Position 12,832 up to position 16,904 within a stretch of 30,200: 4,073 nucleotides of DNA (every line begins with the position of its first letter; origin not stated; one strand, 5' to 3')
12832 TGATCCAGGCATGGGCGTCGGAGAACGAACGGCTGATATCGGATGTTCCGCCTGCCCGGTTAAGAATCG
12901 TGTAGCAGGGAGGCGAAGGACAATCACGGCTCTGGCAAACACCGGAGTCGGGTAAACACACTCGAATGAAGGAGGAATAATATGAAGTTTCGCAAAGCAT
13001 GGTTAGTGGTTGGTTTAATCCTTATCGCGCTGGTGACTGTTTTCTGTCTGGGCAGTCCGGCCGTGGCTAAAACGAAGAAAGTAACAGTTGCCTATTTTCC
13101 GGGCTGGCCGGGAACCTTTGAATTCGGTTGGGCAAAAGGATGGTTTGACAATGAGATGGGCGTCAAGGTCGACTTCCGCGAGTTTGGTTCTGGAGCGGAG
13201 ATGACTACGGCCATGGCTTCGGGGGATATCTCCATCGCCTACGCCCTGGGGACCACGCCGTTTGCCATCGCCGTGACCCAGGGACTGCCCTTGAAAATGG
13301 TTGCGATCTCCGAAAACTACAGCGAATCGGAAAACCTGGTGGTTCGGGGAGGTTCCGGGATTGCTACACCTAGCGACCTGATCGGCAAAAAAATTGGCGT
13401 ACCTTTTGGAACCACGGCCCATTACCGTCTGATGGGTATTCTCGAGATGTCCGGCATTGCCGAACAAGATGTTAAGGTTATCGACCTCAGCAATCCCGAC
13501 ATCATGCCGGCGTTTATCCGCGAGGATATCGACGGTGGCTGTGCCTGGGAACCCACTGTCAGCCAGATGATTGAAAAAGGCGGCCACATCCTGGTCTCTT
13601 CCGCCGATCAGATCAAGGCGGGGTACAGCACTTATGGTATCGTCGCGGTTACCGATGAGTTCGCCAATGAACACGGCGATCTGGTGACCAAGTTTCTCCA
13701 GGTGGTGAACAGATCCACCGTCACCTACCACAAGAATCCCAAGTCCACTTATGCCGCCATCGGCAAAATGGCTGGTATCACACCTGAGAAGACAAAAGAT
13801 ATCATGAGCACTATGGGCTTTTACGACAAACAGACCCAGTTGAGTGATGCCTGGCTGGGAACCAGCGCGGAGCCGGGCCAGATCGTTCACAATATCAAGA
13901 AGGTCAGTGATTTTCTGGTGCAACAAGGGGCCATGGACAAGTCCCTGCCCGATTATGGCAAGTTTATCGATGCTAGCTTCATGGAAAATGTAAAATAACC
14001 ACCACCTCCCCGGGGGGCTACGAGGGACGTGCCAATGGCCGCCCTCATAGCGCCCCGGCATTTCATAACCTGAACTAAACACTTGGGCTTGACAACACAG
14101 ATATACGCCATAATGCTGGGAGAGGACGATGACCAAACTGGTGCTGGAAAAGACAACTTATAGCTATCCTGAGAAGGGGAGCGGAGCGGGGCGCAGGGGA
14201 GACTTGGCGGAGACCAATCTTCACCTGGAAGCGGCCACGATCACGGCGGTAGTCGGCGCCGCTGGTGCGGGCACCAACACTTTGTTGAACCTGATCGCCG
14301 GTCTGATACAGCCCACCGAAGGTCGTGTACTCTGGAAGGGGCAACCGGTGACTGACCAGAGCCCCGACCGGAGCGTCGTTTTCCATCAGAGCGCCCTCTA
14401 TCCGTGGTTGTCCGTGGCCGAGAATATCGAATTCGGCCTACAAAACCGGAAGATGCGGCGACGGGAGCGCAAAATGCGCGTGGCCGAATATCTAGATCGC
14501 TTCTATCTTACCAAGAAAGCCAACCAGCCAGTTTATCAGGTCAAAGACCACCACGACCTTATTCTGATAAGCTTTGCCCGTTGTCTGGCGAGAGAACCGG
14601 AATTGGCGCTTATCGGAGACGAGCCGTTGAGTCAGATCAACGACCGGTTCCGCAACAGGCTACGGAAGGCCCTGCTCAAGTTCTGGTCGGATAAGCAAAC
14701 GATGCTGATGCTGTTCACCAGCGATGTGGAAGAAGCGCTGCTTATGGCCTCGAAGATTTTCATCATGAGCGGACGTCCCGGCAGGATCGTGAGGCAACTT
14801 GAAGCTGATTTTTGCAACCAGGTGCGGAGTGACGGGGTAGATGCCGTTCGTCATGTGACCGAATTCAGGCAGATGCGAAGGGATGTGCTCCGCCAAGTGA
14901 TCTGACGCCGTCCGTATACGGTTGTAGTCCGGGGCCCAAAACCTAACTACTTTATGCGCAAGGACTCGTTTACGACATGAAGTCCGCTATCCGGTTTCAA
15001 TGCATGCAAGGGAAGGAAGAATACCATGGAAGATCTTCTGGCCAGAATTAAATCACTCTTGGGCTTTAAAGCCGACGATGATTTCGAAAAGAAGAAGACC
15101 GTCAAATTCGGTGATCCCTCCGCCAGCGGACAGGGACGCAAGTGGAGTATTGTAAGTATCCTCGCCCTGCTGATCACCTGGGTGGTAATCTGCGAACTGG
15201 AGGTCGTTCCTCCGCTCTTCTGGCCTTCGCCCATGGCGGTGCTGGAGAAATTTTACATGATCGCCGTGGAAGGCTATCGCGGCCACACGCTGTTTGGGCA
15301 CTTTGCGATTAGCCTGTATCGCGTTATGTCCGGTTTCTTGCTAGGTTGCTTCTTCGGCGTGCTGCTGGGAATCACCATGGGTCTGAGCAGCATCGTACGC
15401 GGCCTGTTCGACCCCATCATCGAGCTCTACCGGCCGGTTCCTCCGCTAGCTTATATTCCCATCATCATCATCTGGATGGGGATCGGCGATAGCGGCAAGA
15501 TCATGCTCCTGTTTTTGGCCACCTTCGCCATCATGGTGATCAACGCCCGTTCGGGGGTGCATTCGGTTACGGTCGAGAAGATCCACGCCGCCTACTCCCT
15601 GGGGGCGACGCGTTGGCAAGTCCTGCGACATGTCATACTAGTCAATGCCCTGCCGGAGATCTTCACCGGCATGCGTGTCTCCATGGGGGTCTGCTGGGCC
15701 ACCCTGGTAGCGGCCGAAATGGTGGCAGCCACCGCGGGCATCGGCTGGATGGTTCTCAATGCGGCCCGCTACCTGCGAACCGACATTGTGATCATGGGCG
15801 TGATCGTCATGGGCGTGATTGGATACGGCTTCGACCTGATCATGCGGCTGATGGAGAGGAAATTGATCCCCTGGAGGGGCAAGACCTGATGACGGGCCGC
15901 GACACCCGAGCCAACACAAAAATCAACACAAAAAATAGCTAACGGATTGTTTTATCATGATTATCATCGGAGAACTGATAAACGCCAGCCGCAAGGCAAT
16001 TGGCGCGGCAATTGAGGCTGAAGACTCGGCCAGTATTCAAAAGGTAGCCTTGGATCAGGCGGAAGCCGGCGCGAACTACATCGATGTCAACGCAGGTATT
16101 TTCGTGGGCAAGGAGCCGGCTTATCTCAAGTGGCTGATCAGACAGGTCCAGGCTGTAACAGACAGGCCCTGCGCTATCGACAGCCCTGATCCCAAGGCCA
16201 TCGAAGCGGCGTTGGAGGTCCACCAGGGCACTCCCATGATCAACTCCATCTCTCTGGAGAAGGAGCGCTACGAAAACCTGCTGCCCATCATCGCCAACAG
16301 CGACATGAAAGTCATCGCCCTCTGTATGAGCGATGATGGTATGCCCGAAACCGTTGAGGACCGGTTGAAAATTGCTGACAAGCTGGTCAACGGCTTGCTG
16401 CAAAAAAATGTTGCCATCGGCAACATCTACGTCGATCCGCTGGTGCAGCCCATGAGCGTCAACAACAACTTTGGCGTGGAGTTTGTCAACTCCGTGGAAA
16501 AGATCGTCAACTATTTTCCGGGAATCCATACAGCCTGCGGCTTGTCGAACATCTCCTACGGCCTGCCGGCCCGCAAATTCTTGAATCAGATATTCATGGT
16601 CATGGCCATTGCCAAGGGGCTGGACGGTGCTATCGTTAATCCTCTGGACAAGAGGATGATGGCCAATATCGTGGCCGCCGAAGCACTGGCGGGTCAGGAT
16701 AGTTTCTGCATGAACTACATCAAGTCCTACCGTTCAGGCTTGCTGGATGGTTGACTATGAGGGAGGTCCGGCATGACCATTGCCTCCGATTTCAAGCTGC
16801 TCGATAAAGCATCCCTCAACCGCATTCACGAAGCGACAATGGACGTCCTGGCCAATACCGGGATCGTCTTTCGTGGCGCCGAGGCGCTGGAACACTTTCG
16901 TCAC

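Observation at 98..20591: Candidate undescribed anaerobic pathway for N-methylated taurines: demethylation modules physically joined to Xsc desulfonation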

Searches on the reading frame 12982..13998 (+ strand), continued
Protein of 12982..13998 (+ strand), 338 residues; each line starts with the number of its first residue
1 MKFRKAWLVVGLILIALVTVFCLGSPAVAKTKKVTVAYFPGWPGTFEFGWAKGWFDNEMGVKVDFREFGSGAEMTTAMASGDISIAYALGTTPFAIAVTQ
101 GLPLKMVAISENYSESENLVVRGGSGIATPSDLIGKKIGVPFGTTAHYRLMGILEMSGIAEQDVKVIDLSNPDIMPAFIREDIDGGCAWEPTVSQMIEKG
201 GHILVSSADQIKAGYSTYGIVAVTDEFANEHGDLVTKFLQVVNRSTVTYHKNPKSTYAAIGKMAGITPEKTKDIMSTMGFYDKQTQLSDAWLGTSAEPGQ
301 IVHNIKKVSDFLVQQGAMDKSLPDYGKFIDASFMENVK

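Call 48: search_solved_structures(query=L009:3246-4253:+, max_evalue=1e-10)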
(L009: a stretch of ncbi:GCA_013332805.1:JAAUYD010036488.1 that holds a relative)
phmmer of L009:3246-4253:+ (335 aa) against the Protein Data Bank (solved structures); distinct sequences matched with E-value up to 1e-10: 79 (the best 60 are shown).
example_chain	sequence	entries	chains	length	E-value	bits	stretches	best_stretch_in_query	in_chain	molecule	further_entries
4pfr_A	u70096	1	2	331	2.4e-62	214.1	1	32-330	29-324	TRAP dicarboxylate transporter, DctP subunit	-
24gh_A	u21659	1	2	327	1.1e-58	202.2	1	34-330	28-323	DctP family TRAP transporter solute receptor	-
24gg_A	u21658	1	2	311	1.1e-58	202.1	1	35-330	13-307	DctP family TRAP transporter solute receptor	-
4nq8_A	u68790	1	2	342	5.6e-47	163.6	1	7-318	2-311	Putative periplasmic substrate-binding transport protein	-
4p9k_A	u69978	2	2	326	4.4e-43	150.8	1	33-299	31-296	TRAP dicarboxylate transporter, DctP subunit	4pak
9bhf_A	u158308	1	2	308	3.4e-42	147.9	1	32-322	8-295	DctP family TRAP transporter solute-binding subunit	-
9bh3_A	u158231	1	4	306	4e-42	147.7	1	32-322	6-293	DctP family TRAP transporter solute-binding subunit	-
4pc9_A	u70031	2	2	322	7.2e-42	146.9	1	40-298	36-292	C4-dicarboxylate transport system, substrate-binding protein, putative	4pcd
4pdd_A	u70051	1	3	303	8.8e-42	146.6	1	58-331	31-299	TRAP dicarboxylate transporter, DctP subunit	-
4pdh_A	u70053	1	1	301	1.2e-41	146.2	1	33-301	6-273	TRAP dicarboxylate transporter, DctP subunit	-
2wx9_A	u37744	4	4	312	3.6e-40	141.3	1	31-330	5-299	SIALIC ACID-BINDING PERIPLASMIC PROTEIN SIAP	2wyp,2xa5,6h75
2cex_A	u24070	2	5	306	5.5e-40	140.7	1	32-330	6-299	PROTEIN HI0146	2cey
2wyk_A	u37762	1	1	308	5.6e-40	140.6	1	32-330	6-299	SIALIC ACID-BINDING PERIPLASMIC PROTEIN SIAP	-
2v4c_A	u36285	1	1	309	5.6e-40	140.6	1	32-330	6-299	SIALIC ACID-BINDING PERIPLASMIC PROTEIN SIAP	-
3b50_A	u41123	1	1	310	5.7e-40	140.6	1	32-330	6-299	Sialic acid-binding periplasmic protein siaP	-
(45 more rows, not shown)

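Call 49: search_protein_families(library=ncbifam, proteins=[L009:3246-4253:+, L027:7945-9528:-, L027:6955-7890:-], max_evalue=1e-10)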
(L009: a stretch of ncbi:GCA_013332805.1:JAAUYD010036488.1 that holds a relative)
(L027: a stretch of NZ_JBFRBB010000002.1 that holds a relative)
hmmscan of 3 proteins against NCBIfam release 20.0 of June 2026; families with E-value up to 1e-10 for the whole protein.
L009:3246-4253:+ (335 aa): 2 families
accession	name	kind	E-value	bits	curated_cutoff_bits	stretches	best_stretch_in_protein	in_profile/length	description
NF037995.1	TRAP_S1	subfamily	1.4e-59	201.7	50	1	47-301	16-268/271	TRAP transporter substrate-binding protein DctP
TIGR00787.1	dctP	subfamily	4e-59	200.1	175.05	1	48-276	16-243/257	DctP family TRAP transporter solute-binding subunit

L027:7945-9528:- (527 aa): 1 family
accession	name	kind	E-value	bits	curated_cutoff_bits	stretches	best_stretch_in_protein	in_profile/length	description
TIGR02369.2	trimeth_pyl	equivalog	1.3e-111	373.4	525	1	59-520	6-462/469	[trimethylamine--corrinoid protein] Co-methyltransferase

L027:6955-7890:- (311 aa): 0 families

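Call 54: search_protein_families(library=pfam, proteins=[L010:450-1832:+, L022:1-2129:-, L022:8631-9563:-, L031:7-1323:+, L031:8154-9692:+], max_evalue=0.00001)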
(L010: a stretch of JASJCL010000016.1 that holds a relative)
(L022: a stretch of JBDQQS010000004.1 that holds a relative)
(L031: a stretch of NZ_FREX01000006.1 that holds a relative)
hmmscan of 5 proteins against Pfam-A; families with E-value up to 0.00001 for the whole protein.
L010:450-1832:+ (460 aa): 2 families
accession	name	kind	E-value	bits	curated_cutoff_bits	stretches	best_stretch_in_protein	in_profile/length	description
PF00208.27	ELFV_dehydrog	-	2.6e-85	286.4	23.4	1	207-458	1-241/241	Glutamate/Leucine/Phenylalanine/Valine dehydrogenase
PF02812.23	ELFV_dehydrog_N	-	1.9e-52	176.8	25.3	1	62-190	1-129/129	Glu/Leu/Phe/Val dehydrogenase, dimerisation domain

L022:1-2129:- (709 aa): 3 families
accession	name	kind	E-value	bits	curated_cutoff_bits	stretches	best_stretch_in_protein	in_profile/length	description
PF20256.3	MoCoBD_2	-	1.8e-80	270.9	27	1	433-705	2-283/283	Molybdopterin cofactor-binding domain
PF02738.23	MoCoBD_1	-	6.1e-72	242.1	27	1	160-405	3-244/244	Molybdopterin cofactor-binding domain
PF01315.27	Ald_Xan_dh_C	-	1.7e-21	77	31.3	1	23-142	1-110/110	Aldehyde oxidase and xanthine dehydrogenase, a/b hammerhead domain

L022:8631-9563:- (310 aa): 1 family
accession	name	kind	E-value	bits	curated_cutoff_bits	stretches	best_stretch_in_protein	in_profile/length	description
PF14342.11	DUF4396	-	6.9e-34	117.7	27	1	78-214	2-141/141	Domain of unknown function (DUF4396)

L031:7-1323:+ (438 aa): 2 families
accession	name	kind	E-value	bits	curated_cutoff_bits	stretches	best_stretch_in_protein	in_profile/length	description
PF00425.24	Chorismate_bind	-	9.2e-72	242.1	27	1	2-216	44-257/257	chorismate binding enzyme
PF01063.24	Aminotran_4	-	2.3e-37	129.4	28.5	1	229-428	2-220/223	Amino-transferase class IV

L031:8154-9692:+ (512 aa): 2 families
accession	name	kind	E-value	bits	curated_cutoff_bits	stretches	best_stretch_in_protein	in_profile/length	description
PF00155.27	Aminotran_1_2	-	8.9e-19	68.3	19.7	1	200-485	61-356/361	Aminotransferase class I and II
PF00392.27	GntR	-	2.7e-14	53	27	1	25-87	2-64/64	Bacterial regulatory proteins, gntR family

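Call 64: search_protein_families(library=pfam, proteins=[L043:3563-5080:+, L043:4885-6663:+, L043:6842-7993:-, L043:8008-9657:+, L043:2176-2862:-, L043:14622-15734:+, L043:15590-16945:-, L043:16952-18058:-, L043:17818-19038:-, L043:18998-20431:-], max_evalue=0.00001)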
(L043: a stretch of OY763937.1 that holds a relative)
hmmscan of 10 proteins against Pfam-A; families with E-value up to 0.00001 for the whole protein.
L043:3563-5080:+ (505 aa): 0 families

L043:4885-6663:+ (592 aa): 1 family
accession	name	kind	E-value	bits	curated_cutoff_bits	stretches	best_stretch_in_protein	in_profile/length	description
PF01019.26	G_glu_transpept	-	6.6e-144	480.9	27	1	96-587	2-512/512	Gamma-glutamyltranspeptidase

L043:6842-7993:- (383 aa): 0 families

L043:8008-9657:+ (549 aa): 0 families

L043:2176-2862:- (228 aa): 1 family
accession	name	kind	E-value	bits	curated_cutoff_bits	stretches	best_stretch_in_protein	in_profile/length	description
PF07796.16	DUF1638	-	1.5e-26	93.7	27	1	57-212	1-158/161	Protein of unknown function (DUF1638)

L043:14622-15734:+ (370 aa): 1 family
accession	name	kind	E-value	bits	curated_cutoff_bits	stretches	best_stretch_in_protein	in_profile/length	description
PF01515.24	PTA_PTB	-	2e-100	336.7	24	1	50-367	2-319/319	Phosphate acetyl/butaryl transferase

L043:15590-16945:- (451 aa): 0 families

L043:16952-18058:- (368 aa): 4 families
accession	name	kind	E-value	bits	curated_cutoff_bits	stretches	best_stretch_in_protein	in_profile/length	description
PF02629.25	CoA_binding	-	5.6e-21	75.6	22.3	1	87-176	5-97/97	CoA binding domain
PF00549.24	Ligase_CoA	-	2.2e-17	63.8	24.5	1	231-350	1-127/128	CoA-ligase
PF13607.11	Succ_CoA_lig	-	2.5e-11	43.9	27.4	1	225-364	1-136/138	Succinyl-CoA ligase like flavodoxin domain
PF13380.12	CoA_binding_2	-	6.8e-09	36.6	22.8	1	95-205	13-114/116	CoA binding domain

L043:17818-19038:- (406 aa): 4 families
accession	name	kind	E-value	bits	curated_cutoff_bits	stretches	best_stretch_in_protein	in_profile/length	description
PF08442.15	ATP-grasp_2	-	3.4e-51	174.2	29.5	1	27-218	1-201/202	ATP-grasp domain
PF00549.24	Ligase_CoA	-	3.3e-15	56.8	24.5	1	280-370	3-96/128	CoA-ligase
PF13549.11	ATP-grasp_5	-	2.2e-12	47.3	27.6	1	29-233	11-220/221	ATP-grasp domain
PF24948.1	Citrate_synth_N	-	1.9e-07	31.1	83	1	67-238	54-224/232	ATP-citrate synthase ATP-grasp domain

L043:18998-20431:- (477 aa): 2 families
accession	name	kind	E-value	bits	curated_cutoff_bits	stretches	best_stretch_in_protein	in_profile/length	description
PF00171.27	Aldedh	-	2.1e-27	96.3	23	1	19-280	30-291/461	Aldehyde dehydrogenase family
PF05893.19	LuxC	-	4.3e-06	26.3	21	1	114-266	86-240/401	Acyl-CoA reductase (LuxC)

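Call 70: find_encoding_contigs(protein=P0146, flank=10000, max_places=1)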
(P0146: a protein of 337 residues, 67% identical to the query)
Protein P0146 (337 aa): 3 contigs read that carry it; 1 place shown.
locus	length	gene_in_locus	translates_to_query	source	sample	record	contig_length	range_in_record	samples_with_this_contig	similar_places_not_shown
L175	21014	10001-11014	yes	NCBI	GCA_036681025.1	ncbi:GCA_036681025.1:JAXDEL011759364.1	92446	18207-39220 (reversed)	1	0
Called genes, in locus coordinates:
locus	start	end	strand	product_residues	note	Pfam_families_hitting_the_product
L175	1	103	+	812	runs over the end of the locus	PF00890:FAD_binding_2 (weak), PF01266:DAO, PF13450:NAD_binding_8 (weak), PF16350:FAO_M, PF01571:GCV_T, PF08669:GCV_T_C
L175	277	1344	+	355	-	PF04069:OpuAC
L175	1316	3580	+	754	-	PF02743:dCache_1, PF00672:HAMP, PF08448:PAS_4 (weak), PF13426:PAS_9 (weak), PF00512:HisKA, PF02518:HATPase_c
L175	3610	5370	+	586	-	PF00072:Response_reg, PF00158:Sigma54_activat, PF13191:AAA_16 (faint), PF14532:Sigma54_activ_2, PF00004:AAA (weak), PF07728:AAA_5 (weak), PF25601:AAA_lid_14, PF02954:HTH_8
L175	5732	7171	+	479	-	PF06253:MTTB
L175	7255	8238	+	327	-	PF06253:MTTB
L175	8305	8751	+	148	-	PF06253:MTTB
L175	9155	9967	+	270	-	PF00005:ABC_tran, PF13304:AAA_21 (faint)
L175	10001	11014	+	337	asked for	PF04069:OpuAC, PF13379:NMT1_2, PF09084:NMT1, PF12974:Phosphonate-bd (weak)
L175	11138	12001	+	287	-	PF00528:BPD_transp_1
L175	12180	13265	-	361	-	PF04055:Radical_SAM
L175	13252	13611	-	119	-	-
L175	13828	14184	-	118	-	PF14574:RACo_C_ter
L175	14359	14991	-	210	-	PF02607:B12-binding_2, PF02310:B12-binding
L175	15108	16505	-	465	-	PF00202:Aminotran_3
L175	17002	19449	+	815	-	PF01266:DAO, PF01494:FAD_binding_3 (faint), PF07992:Pyr_redox_2 (faint), PF16350:FAO_M, PF01571:GCV_T, PF08669:GCV_T_C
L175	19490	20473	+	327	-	PF06253:MTTB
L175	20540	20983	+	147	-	PF06253:MTTB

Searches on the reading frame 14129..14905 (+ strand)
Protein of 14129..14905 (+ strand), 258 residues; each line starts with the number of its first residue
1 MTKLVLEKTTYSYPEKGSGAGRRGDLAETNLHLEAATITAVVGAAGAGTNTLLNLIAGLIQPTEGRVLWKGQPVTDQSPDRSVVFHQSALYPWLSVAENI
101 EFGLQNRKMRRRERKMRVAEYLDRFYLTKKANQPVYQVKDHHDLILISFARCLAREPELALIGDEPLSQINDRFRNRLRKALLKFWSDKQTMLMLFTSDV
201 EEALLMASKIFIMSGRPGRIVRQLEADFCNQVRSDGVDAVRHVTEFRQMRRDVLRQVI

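Call 4: search_protein_families(library=pfam, proteins=[window:14129-14905:+])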
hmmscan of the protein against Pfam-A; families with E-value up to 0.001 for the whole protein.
window:14129-14905:+ (258 aa): 1 family
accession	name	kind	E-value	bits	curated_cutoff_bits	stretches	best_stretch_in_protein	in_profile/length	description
PF00005.33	ABC_tran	-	6.7e-17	62.8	25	1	28-167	3-136/137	ABC transporter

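Call 8: search_protein_families(library=ncbifam, proteins=[window:14129-14905:+], max_evalue=1e-10)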
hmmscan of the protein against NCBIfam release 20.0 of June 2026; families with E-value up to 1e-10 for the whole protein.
window:14129-14905:+ (258 aa): 69 families (the best 25 are shown)
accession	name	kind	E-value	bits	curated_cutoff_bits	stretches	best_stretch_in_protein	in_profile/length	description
NF008421.0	PRK11248.1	equivalog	1.9e-47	161.9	357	1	24-257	15-247/255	taurine ABC transporter ATP-binding subunit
NF040729.1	ABC_ATP_SaoA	equivalog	2.7e-38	131.8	360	1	26-229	21-222/248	ABC transporter ATP-binding protein SaoA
TIGR01184.1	ntrCD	subfamily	7.8e-36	123.8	291.8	1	28-253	3-226/230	nitrate ABC transporter ATP-binding protein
TIGR03265.1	PhnT2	equivalog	1.3e-33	116.7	457.7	1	26-215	20-210/353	putative 2-aminoethylphosphonate ABC transporter ATP-binding protein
TIGR01187.1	potA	subfamily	4.9e-31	108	355.6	1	42-222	2-181/325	polyamine ABC transporter ATP-binding protein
TIGR00968.1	3a0106s01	subfamily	9.8e-30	103.8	342.75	1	25-221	15-210/237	sulfate ABC transporter ATP-binding protein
NF008621.0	PRK11607.1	equivalog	8.9e-28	97.1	613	1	28-214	37-224/377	putrescine ABC transporter ATP-binding subunit PotG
TIGR03258.1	PhnT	equivalog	1.2e-27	96.9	499.15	1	26-226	24-224/359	2-aminoethylphosphonate ABC transport system ATP-binding subunit PhnT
NF006987.0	PRK09452.1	equivalog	1.8e-27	96.1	482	1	27-220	34-226/378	spermidine/putrescine ABC transporter ATP-binding protein PotA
NF008653.0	PRK11650.1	subfamily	1.5e-26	93.3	432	1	26-215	20-210/357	sn-glycerol-3-phosphate ABC transporter ATP-binding protein UgpC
NF043075.1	MMSYN1_0197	equivalog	2.2e-26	92.6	550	1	27-214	19-207/341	spermidine/putrescine ABC transporter ATP-binding protein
NF040840.2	tungstate_WtpC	equivalog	8.6e-26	91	440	1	26-221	16-210/347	tungstate ABC transporter ATP-binding protein WtpC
NF008513.0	PRK11432.1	equivalog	2.8e-25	89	496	1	27-221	23-216/351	ferric ABC transporter ATP-binding protein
NF008420.0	PRK11247.1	equivalog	3.4e-25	88.7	395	1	26-230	28-222/257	aliphatic sulfonates ABC transporter ATP-binding protein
TIGR01186.1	proV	subfamily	7.7e-24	84.5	326.6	1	25-221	8-209/363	betaine/proline/choline family ABC transporter ATP-binding protein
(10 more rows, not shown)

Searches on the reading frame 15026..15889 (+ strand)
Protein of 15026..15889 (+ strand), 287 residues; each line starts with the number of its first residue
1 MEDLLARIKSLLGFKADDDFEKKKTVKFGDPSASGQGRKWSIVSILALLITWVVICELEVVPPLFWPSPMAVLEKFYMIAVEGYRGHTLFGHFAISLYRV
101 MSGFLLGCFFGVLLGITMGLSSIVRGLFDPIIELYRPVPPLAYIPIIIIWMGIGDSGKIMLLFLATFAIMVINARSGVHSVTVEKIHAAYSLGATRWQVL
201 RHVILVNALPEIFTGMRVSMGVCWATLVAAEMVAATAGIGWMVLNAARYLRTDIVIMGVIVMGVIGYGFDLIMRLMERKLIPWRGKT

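Call 4: search_protein_families(library=pfam, proteins=[window:15026-15889:+])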
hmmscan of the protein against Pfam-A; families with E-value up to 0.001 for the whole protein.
window:15026-15889:+ (287 aa): 1 family
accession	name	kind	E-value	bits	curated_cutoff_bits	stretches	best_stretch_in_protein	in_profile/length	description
PF00528.27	BPD_transp_1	-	1.3e-25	90.7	26.4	1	111-280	1-182/184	Binding-protein-dependent transport system inner membrane component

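Call 8: search_protein_families(library=ncbifam, proteins=[window:15026-15889:+], max_evalue=1e-10)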
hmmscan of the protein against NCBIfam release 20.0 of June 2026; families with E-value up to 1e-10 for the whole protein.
window:15026-15889:+ (287 aa): 5 families
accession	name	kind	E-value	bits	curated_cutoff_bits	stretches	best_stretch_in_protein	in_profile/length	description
NF007545.0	PRK10160.1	equivalog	6.6e-81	271.7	342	1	40-286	26-273/275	taurine ABC transporter permease TauC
NF040733.1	ABC_perm_U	equivalog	4.2e-49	167.3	295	1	41-284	11-249/251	ABC transporter permease subunit SaoP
NF008470.0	PRK11365.1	equivalog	1.6e-42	145.7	347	1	48-284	21-253/263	aliphatic sulfonate ABC transporter permease SsuC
TIGR01183.1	ntrB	equivalog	2.5e-31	108.9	209.05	1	86-272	12-198/202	nitrate ABC transporter permease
TIGR03416.1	ABC_choXWV_perm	equivalog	5e-13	49.1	363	1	48-254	48-248/267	choline ABC transporter permease subunit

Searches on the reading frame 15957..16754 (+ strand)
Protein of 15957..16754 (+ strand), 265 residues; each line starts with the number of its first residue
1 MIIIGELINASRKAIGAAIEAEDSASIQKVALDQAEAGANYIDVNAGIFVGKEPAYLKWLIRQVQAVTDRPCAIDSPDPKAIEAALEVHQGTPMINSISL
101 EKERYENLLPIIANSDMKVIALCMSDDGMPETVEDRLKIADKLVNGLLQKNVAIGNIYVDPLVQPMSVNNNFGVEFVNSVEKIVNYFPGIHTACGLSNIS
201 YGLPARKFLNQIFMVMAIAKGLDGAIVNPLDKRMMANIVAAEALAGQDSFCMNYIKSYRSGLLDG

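Call 4: search_protein_families(library=pfam, proteins=[window:15957-16754:+])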
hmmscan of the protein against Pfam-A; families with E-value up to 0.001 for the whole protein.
window:15957-16754:+ (265 aa): 2 families
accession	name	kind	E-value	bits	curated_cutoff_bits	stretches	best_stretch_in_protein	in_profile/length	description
PF00809.28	Pterin_bind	-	8.3e-18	65.3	25.5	1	6-228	2-244/244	Pterin binding enzyme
PF03599.22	CdhD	-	0.00025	20.4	24.8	1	51-136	79-163/387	CO dehydrogenase/acetyl-CoA synthase delta subunit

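Call 49: search_protein_families(library=ncbifam, proteins=[window:15957-16754:+], max_evalue=1e-10)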
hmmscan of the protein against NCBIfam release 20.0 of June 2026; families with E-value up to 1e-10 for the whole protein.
window:15957-16754:+ (265 aa): 4 families
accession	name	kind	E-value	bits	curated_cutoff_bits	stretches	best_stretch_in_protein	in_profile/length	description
NF005719.0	PRK07535.1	domain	3.6e-105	350.9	259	1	1-261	1-261/268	methyltetrahydrofolate:corrinoid/iron-sulfur protein methyltransferase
NF040758.1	CODH_ACS_meth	exception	2.4e-39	135.3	370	1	2-255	5-259/261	carbon monoxide dehydrogenase/acetyl-CoA synthase methytransferase subunit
TIGR02082.1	metH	equivalog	1.1e-31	109.4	1010.85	1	2-238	344-595/1182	methionine synthase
NF007024.0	PRK09490.1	equivalog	7.5e-21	73.7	1497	1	4-229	363-603/1234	methionine synthase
